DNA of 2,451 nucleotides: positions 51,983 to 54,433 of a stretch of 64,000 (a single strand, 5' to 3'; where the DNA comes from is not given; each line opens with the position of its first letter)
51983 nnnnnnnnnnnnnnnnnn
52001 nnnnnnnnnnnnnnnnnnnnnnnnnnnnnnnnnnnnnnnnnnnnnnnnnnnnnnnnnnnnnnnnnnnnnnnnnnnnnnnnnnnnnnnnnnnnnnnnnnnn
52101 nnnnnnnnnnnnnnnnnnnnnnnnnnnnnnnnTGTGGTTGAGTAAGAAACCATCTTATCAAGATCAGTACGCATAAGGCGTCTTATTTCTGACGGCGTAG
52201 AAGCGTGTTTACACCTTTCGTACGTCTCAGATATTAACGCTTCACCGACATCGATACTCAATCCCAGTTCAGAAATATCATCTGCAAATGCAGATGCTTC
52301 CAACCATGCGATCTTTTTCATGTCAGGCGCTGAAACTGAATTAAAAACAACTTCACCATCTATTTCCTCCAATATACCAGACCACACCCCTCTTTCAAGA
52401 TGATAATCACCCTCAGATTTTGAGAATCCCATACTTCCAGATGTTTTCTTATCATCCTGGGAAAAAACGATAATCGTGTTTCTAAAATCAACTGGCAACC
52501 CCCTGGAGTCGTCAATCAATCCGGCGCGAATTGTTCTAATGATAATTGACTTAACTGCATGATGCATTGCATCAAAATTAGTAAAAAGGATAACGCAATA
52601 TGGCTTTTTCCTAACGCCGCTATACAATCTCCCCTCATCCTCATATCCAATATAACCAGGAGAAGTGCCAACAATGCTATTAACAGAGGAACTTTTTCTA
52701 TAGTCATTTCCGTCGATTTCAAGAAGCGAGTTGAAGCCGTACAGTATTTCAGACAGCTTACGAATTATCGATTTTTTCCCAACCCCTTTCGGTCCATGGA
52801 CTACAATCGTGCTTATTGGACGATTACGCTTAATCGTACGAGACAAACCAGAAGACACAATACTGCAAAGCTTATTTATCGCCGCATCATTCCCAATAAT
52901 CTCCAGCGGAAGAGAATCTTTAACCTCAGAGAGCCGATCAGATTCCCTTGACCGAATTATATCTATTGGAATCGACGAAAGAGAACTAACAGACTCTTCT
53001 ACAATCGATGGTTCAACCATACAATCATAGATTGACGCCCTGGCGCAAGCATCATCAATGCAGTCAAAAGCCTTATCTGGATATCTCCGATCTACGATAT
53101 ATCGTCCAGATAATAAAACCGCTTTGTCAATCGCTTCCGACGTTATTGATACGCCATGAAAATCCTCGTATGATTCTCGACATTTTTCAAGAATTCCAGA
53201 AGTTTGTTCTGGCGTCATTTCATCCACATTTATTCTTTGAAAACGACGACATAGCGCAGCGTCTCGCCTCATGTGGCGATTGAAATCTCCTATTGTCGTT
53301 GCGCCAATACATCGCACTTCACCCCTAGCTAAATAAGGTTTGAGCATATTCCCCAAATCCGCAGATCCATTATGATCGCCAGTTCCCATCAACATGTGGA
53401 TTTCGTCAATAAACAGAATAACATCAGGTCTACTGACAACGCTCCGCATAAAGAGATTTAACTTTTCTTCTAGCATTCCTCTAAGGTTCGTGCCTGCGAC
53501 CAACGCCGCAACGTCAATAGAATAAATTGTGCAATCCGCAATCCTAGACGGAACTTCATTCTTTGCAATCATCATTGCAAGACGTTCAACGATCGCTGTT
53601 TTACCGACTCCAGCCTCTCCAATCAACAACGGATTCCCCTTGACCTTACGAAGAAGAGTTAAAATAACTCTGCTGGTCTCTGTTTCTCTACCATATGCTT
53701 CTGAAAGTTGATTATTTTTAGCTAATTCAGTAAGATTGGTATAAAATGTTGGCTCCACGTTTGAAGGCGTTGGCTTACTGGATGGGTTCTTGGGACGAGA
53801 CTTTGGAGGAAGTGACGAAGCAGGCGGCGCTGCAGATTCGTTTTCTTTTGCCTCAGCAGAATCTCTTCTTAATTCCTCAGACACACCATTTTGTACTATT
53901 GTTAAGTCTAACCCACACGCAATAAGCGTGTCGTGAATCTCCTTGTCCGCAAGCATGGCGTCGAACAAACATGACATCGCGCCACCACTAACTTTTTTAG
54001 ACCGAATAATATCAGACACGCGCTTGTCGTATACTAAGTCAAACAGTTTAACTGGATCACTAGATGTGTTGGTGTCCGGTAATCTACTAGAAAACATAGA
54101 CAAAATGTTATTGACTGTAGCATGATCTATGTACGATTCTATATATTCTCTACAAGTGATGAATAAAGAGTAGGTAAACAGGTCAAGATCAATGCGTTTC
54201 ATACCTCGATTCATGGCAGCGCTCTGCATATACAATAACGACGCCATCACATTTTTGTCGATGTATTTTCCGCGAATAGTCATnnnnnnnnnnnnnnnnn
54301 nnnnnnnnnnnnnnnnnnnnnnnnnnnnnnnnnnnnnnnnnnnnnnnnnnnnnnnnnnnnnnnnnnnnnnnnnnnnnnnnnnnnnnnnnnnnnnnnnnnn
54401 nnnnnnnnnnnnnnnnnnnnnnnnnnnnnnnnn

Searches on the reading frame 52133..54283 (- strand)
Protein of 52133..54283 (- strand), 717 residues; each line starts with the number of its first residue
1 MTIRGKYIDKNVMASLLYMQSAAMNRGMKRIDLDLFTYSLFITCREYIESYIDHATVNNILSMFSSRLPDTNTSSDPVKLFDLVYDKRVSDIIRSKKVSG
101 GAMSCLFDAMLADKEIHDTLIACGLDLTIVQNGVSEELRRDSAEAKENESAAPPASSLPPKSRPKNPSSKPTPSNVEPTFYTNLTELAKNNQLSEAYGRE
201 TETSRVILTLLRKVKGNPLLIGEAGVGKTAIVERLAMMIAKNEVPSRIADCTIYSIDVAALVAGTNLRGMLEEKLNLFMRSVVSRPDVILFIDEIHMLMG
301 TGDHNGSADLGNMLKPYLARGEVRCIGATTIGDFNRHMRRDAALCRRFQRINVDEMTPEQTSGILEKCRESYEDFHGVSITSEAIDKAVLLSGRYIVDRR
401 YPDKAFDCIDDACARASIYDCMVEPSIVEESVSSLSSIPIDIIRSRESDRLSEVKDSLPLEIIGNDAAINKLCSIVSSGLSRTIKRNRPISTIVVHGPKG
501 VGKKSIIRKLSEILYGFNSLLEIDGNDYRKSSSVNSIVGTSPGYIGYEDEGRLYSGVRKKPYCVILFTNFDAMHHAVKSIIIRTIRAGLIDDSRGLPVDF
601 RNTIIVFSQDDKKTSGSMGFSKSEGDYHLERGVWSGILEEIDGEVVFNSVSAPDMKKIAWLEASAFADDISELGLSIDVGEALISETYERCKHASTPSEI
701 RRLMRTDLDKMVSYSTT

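Call 56: search_protein_families(library=pfam, proteins=[window:52133-54283:-], max_evalue=0.001)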
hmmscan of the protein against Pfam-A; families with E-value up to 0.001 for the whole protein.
window:52133-54283:- (717 aa): 11 families
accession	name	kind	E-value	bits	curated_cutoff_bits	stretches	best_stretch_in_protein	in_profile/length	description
PF07724.20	AAA_2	-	2.9e-27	96.2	27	1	488-608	1-122/166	AAA domain (Cdc48 subfamily)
PF17871.7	AAA_lid_9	-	2.2e-21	76.1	22.8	1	358-435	2-81/104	AAA lid domain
PF00004.35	AAA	-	3.1e-15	57.2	21.2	1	219-351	2-126/131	ATPase family associated with various cellular activities (AAA)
PF13191.12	AAA_16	-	5.2e-11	43.8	32.6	1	197-262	3-73/167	AAA ATPase domain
PF07728.20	AAA_5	-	3.8e-07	30.6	22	0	219-267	3-48/139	AAA domain (dynein-related subfamily)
PF05621.17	TniB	-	1.7e-06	28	22.4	0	219-355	39-186/189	Bacterial TniB protein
PF13401.12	AAA_22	-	2.3e-06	28.4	27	0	215-298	5-96/130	AAA domain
PF12775.13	AAA_7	-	4.1e-06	26.9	25.8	1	200-298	18-112/181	P-loop containing dynein motor region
PF05729.18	NACHT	-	2.8e-05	24.5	26.7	0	219-247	4-32/167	NACHT domain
PF01637.24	ATPase_2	-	4.4e-05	23.8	33.2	0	269-373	92-200/225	ATPase domain predominantly from Archaea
PF20720.3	nSTAND3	-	0.00063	19.9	27.2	0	216-243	18-45/155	Novel STAND NTPase 3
